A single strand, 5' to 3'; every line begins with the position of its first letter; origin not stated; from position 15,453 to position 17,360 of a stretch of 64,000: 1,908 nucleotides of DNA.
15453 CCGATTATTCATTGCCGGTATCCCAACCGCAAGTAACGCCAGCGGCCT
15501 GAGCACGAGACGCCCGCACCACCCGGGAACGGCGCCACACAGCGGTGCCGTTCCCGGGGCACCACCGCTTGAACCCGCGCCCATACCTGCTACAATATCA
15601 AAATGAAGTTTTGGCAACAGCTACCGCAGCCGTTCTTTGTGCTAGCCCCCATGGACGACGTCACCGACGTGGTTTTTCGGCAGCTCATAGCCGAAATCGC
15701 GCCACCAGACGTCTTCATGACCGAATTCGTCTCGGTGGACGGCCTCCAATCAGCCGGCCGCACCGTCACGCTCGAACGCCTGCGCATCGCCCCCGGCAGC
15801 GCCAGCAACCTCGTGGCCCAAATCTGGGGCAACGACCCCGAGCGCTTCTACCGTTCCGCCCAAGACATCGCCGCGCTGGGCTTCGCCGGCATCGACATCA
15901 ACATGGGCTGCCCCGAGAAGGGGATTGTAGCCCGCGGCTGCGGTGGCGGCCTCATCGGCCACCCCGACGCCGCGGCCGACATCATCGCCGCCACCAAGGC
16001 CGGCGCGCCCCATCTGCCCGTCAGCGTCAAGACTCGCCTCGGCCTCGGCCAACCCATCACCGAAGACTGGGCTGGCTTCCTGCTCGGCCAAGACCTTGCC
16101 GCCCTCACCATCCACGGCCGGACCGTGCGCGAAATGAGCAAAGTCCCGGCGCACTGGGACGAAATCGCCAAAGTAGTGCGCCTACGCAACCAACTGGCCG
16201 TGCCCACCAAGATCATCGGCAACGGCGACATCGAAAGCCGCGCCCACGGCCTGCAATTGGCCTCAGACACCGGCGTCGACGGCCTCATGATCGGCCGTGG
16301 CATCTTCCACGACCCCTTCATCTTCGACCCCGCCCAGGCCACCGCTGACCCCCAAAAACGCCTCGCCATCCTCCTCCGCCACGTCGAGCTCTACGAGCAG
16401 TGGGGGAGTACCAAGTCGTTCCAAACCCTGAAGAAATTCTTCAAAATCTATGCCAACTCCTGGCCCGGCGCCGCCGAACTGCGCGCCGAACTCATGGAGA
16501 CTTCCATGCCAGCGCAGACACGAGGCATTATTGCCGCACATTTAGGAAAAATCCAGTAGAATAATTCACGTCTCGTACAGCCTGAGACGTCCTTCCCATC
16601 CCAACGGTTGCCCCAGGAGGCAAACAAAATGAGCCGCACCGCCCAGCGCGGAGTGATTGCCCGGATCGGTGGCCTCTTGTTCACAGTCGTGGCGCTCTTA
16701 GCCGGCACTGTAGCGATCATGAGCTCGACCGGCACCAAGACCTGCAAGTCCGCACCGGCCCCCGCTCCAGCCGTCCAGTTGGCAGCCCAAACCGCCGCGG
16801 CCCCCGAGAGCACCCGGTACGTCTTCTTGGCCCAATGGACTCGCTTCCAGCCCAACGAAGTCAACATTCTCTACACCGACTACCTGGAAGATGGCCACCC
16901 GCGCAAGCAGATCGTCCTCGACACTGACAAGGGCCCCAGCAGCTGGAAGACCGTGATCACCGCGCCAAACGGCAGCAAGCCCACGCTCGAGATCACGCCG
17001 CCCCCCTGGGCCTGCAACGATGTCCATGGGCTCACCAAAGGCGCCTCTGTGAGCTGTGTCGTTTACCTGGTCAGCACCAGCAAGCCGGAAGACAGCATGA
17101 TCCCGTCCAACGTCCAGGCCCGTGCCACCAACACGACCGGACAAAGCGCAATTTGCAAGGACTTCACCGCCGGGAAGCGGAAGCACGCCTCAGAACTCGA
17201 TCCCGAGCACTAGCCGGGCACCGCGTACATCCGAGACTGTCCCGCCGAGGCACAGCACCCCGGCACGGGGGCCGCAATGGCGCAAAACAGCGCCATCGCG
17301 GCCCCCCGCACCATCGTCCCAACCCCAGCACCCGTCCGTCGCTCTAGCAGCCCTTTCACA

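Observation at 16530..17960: Segmental duplication G to H carries the last codons of dus as a molecular fossil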

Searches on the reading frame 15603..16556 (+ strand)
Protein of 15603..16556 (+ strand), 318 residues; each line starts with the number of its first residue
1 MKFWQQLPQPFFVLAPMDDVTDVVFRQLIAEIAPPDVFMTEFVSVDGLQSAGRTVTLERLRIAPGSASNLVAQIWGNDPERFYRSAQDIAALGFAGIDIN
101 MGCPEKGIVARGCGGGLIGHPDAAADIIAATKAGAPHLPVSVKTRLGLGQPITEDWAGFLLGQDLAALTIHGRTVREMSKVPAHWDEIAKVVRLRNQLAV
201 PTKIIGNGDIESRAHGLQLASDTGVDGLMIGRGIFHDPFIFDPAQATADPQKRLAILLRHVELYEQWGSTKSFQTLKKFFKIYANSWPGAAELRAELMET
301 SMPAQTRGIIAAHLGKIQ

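Call 8: find_related_loci(query=window:15603-16556:+, collection=genome_contigs, flank=10000)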
Query window:15603-16556:+ (318 aa) in genome_contigs; peptide patterns used: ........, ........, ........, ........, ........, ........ (x = any residue, [..] = any of these).
140 stretches matched a pattern; 91 encode a relative of the query (tblastn E <= 1e-3); the best 80 are kept; 80 distinct loci.
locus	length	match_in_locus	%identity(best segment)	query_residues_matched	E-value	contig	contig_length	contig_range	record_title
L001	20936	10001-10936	80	1-312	5e-170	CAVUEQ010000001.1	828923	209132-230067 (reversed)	MAG: uncultured bacterium isolate MFD04944.bin.2.55 genome assembly, contig: contig_29178, whole genome shotgun sequence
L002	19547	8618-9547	78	1-310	5e-166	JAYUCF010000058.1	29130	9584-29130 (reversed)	MAG: bacterium isolate GFS_6887 GFS_6887_57, whole genome shotgun sequence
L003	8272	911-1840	75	1-310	4e-164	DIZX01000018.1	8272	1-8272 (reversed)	MAG TPA_asm: Patescibacteria group bacterium UBA6017 UBA6017_contig_2841, whole genome shotgun sequence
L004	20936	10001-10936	72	1-311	9e-152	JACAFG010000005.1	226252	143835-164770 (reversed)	MAG: Candidatus Saccharibacteria bacterium isolate G2_22 scaffold_44, whole genome shotgun sequence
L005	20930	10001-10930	70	1-310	3e-144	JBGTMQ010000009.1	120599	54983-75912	MAG: Candidatus Saccharimonadia bacterium isolate JTS-RE368 k141_6884505, whole genome shotgun sequence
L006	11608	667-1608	69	1-310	9e-142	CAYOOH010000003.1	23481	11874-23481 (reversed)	MAG TPA_asm: uncultured Candidatus Saccharimonadales bacterium isolate SRP200132_co1_41 genome assembly, contig: NODE_37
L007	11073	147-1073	65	3-310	2e-131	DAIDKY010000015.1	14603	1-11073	MAG TPA_asm: bacterium isolate clean414 NODE_15_length_14603_cov_2.859700, whole genome shotgun sequence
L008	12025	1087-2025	56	4-314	3e-112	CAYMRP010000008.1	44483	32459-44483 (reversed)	MAG TPA_asm: uncultured Gammaproteobacteria bacterium isolate SRP286056_co1_76 genome assembly, contig: NODE_834_length_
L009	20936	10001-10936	57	2-310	1e-111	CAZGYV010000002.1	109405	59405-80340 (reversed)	MAG TPA_asm: uncultured Candidatus Saccharibacteria bacterium isolate SRP192515_co1_377 genome assembly, contig: NODE_92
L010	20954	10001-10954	54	3-314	2e-110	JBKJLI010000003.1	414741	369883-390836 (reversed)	MAG: Candidatus Saccharimonadia bacterium isolate ant_bin.277 S1Ck117_4146609_flag_0_multi_32.8945_len_414741, whole gen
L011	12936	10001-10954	54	2-311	3e-109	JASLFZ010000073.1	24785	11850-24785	MAG: Candidatus Saccharimonadales bacterium isolate SHSU.bins.393 k141_17981321, whole genome shotgun sequence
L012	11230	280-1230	55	4-318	2e-109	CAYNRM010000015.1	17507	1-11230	MAG TPA_asm: uncultured Gammaproteobacteria bacterium isolate SRP128246_co1_67 genome assembly, contig: NODE_6965_length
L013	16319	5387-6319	55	4-312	1e-108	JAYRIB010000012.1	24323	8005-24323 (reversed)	MAG: Candidatus Saccharimonadia bacterium isolate SZ_szas25bin.42 k141_197799, whole genome shotgun sequence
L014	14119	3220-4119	55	4-301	2e-108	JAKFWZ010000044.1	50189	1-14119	MAG: Candidatus Daviesbacteria bacterium isolate ND2_Bin_11 ND2_0000045, whole genome shotgun sequence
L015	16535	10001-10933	53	3-311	7e-107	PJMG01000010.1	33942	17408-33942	MAG: Candidatus Levyibacteriota bacterium isolate Amazon_FNV_2010_10_8_1 contig_65_314671804_length_33942_multi_4_in_0_o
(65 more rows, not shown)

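Call 9: search_protein_families(library=pfam, proteins=[window:15603-16556:+], max_evalue=0.1)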
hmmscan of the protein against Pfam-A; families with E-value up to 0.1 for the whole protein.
window:15603-16556:+ (318 aa): 2 families
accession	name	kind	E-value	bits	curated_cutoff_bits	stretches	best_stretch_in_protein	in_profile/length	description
PF01207.24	Dus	-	5.2e-49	167.5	20.4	1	14-306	2-298/311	Dihydrouridine synthase (Dus)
PF09863.15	DUF2090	-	0.05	13.1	27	1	182-267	219-306/310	Uncharacterized protein conserved in bacteria (DUF2090)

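Call 14: find_encoding_contigs(protein=window:15603-16556:+, flank=10000, max_places=10)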
Protein window:15603-16556:+ (318 aa): 4 contigs read that carry it; 1 place shown.
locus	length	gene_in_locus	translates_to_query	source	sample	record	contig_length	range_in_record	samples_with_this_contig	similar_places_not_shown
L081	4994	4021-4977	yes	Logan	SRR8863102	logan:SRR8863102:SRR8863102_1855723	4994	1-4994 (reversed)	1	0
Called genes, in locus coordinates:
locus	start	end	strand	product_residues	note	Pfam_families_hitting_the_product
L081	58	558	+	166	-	-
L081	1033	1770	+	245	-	PF02481:DNA_processg_A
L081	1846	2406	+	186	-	-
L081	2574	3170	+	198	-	-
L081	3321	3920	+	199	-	-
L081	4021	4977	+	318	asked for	PF01207:Dus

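Call 26: find_related_loci(query=window:15603-16556:+, collection=metagenome_contigs, flank=10000)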
Query window:15603-16556:+ (318 aa) in metagenome_contigs; peptide patterns used: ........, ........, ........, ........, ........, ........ (x = any residue, [..] = any of these).
242 stretches matched a pattern; 123 encode a relative of the query (tblastn E <= 1e-3); the best 80 are kept; 80 distinct loci.
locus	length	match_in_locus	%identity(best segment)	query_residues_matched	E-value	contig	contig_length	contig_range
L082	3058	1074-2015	74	1-313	8e-166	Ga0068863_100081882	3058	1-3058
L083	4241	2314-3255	74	1-313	2e-160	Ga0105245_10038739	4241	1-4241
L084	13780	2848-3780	72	1-311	2e-149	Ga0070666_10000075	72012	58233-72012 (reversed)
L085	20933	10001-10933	72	1-311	4e-149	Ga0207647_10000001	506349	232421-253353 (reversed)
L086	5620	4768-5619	75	1-283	8e-144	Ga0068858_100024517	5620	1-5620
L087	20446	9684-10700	64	1-318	1e-126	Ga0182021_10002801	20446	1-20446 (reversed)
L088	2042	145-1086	57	3-310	3e-120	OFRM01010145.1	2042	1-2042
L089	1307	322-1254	55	4-311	5e-120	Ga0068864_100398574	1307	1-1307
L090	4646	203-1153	55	4-318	4e-110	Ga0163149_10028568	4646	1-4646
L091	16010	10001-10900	57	4-301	1e-108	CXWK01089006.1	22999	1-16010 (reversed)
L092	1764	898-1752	57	1-283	5e-116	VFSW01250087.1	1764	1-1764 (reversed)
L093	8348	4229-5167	55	4-314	3e-108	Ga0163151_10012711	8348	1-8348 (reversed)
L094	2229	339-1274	55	4-313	2e-113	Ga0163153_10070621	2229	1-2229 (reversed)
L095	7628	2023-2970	51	3-316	5e-108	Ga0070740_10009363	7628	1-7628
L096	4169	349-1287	55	4-314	8e-109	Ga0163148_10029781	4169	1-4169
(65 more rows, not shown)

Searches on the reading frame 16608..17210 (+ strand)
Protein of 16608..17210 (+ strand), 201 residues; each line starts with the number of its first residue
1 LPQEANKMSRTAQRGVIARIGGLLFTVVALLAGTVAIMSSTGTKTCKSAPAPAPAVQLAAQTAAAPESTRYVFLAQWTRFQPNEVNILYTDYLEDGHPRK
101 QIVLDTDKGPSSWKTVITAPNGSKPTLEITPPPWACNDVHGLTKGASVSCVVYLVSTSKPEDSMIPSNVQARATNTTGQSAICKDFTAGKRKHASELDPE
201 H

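Call 9: search_protein_families(library=pfam, proteins=[window:16629-17210:+], max_evalue=0.1)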
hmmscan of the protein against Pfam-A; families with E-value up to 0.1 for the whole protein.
window:16629-17210:+ (194 aa): 2 families
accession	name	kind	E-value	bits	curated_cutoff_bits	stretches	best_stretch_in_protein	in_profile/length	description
PF02038.21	ATP1G1_PLM_MAT8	-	0.0074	16.1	26.9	1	12-36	14-38/48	ATP1G1/PLM/MAT8 family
PF04888.17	SseC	-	0.086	12.9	30.2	0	5-57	54-107/312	Secretion system effector C (SseC) like family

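Call 15: find_encoding_contigs(protein=window:16629-17210:+, flank=10000, max_places=10)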
Protein window:16629-17210:+ (194 aa): no gene with exactly this product is on record in the collection.

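Call 17: find_encoding_contigs(protein=window:16608-17210:+, flank=10000, max_places=10)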
Protein seq(201 aa) (201 aa): no gene with exactly this product is on record in the collection.

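Call 19: find_homologous_proteins(query=window:16629-17210:+, max_evalue=0.001)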
Query window:16629-17210:+ (194 aa): 1 proteins with E <= 0.001 among 484 candidates.
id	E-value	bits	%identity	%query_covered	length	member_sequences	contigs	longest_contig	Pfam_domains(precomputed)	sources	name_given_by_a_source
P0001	1.3e-124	431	100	100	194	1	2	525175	-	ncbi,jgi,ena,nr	ncbi:MAG TPA: hypothetical protein VMT30_08380 [Candidatus Saccharimonadia bacterium]|nr:hypothetica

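Call 20: find_encoding_contigs(protein=P0001, flank=10000, max_places=10)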
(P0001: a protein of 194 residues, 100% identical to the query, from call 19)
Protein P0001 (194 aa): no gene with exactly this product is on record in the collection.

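Call 50: predict_structure(alignment_id=A3)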
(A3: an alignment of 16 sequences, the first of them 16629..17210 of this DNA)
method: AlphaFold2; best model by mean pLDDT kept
length: 194 residues; sequences in the alignment: 16
mean_pLDDT: 72.0   pTM: 0.58
mean pLDDT of the five models: 72.0, 68.4, 65.5, 64.3, 63.0
residues with pLDDT >= 90: 52; 70-90: 51; 50-70: 58; < 50: 33
segments of 3 or more residues with pLDDT < 50: 4-11, 13-16, 26-34, 189-194
pLDDT, mean of each block of 10 residues (from residue 1): 46 50 49 50 66 70 92 90 90 90 92 90 85 72 86 60 72 80 49 41
secondary structure, 60 per line:
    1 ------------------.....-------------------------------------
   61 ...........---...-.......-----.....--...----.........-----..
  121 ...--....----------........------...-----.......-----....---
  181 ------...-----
elements in order: H19-23 E61-71 E79-85 E91-95 E105-113 E119-123 H126-129 E140-147 E162-168 E174-177

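Call 54: fold_search(model_id=the predicted structure, library=pdb)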
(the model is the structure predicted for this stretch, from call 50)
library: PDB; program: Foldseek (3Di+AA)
matches with E <= 10: 881; with E <= 0.001: 0
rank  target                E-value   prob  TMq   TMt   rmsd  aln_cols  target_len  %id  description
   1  8em5_A                1.6e-03  1.00  0.36  0.69   3.6       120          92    9  Mycobacterium thermoresistible MmpS5 (released 2023-09-27)
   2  1djg_A                1.8e-02  0.47  0.19  0.09  15.8       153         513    6  PHOSPHOINOSITIDE-SPECIFIC PHOSPHOLIPASE C-DELTA1 FROM RAT COMPLEXED WITH LANTHANUM (released 1997-07-07)
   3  1olp_A                2.1e-02  0.84  0.25  0.15   7.2       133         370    9  Alpha Toxin from Clostridium Absonum (released 2003-10-23)
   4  1ca1                  3.7e-02  0.69  0.25  0.16   7.0       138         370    6  ALPHA-TOXIN FROM CLOSTRIDIUM PERFRINGENS (released 1999-05-04)
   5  9bor_C                4.3e-02  0.33  0.15  0.23  16.0        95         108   16  IkappaBzeta ankyrin repeat domain:NF-kappaB p50 homodimer complex at 2.0 Angstrom resolution (released 2024-08-07)
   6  1u3z                  5.4e-02  0.89  0.21  0.34   6.4        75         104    9  Crystal structure of MLAC mutant of dimerisation domain of NF-kB p50 transcription factor (released 2004-08-17)
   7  2ppl                  6.1e-02  0.54  0.23  0.13   7.6       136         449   10  Human Pancreatic lipase-related protein 1 (released 2007-06-05)
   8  2vnv_A                6.4e-02  0.30  0.20  0.28  16.2       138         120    8  Crystal structure of BclA lectin from burkholderia cenocepacia in complex with alpha-methyl-mannoside at 1.7 Angstrom  (released 2008-04-08)
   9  1ikn_C                7.6e-02  0.66  0.18  0.27   6.8        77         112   13  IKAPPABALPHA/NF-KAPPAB COMPLEX (released 1999-04-12)
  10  7lyo_C                7.6e-02  0.08  0.14  0.04  15.4       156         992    6  South African (B.1.351) SARS-CoV-2 spike protein variant (S-GSAS-B.1.351) in the 1-RBD-up conformation (released 2021-03-31)
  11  2wxt                  8.0e-02  0.60  0.25  0.16   7.2       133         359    6  Clostridium perfringens alpha-toxin strain NCTC8237 (released 2009-11-17)
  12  1viw_B                8.0e-02  0.11  0.14  0.14  18.1       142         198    9  TENEBRIO MOLITOR ALPHA-AMYLASE-INHIBITOR COMPLEX (released 1999-07-22)
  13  2q5t                  8.0e-02  0.09  0.14  0.06  16.4       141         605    6  Full-length Cholix toxin from Vibrio Cholerae (released 2008-02-12)
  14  7a1r_A                8.5e-02  0.21  0.17  0.24  14.9       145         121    6  Crystal structure of the C2B domain of Trypanosoma brucei extended synaptotagmin (E-Syt) (released 2021-06-02)
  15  1nfi_B                9.0e-02  0.85  0.20  0.32   5.9        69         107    9  I-KAPPA-B-ALPHA/NF-KAPPA-B COMPLEX (released 1998-11-18)
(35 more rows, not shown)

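Call 56: search_protein_families(library=pfam, alignment_id=A3, max_evalue=10)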
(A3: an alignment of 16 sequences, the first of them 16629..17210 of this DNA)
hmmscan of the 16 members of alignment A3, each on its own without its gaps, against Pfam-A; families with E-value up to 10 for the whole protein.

A. member 1, window:16629-17210:+ (194 aa): 2 families
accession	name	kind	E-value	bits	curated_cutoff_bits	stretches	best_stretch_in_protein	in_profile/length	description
PF02038.21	ATP1G1_PLM_MAT8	-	0.0074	16.1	26.9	1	12-36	14-38/48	ATP1G1/PLM/MAT8 family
PF04888.17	SseC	-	0.086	12.9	30.2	1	5-57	54-107/312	Secretion system effector C (SseC) like family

B. families by the number of members that match (of 16 scanned): 7 families
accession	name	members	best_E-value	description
PF04888.17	SseC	2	0.086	Secretion system effector C (SseC) like family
PF02038.21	ATP1G1_PLM_MAT8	1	0.0074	ATP1G1/PLM/MAT8 family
PF13834.11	DUF4193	1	0.076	Domain of unknown function (DUF4193)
PF10910.14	Phage_gene29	1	0.13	Phage gene 29 protein family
PF23441.1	SDR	1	0.15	SDR-like rossmann domain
PF09925.14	DUF2157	1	0.22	Predicted membrane protein (DUF2157)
PF21827.1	New_glue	1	3.6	New glue protein family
